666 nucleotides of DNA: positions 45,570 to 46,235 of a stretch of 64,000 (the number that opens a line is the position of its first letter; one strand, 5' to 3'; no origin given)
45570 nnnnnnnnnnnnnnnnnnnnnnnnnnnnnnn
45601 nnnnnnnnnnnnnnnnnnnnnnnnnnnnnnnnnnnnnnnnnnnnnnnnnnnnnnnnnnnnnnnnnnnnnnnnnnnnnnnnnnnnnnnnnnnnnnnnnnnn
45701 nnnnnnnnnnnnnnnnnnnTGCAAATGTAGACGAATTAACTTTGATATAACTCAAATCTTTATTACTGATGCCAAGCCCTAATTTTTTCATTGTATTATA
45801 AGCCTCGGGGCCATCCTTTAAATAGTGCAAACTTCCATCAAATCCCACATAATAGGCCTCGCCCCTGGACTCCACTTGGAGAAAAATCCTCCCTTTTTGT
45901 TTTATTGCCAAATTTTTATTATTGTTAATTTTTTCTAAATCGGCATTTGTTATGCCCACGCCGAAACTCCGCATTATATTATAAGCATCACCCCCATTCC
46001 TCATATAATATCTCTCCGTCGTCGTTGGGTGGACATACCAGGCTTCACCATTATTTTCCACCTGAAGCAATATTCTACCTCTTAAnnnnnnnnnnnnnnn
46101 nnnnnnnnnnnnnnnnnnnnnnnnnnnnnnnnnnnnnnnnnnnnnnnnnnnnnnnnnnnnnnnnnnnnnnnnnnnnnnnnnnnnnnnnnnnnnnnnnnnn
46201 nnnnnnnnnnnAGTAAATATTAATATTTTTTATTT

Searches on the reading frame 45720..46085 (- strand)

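Call 9: search_protein_families(library=pfam, proteins=[window:45720-46085:-], max_evalue=10)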
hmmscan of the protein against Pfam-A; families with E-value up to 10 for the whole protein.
seq(122 aa): 3 families
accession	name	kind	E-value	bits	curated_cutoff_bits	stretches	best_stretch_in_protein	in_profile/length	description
PF05271.16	Tobravirus_2B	-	0.012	15.9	22.5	1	50-82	52-84/117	Tobravirus 2B protein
PF02513.24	Spin-Ssty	-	0.16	12.2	25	1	58-85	14-41/50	Spin/Ssty Family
PF19848.4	DUF6323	-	0.16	12.1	30.6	1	37-70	8-41/127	Family of unknown function (DUF6323)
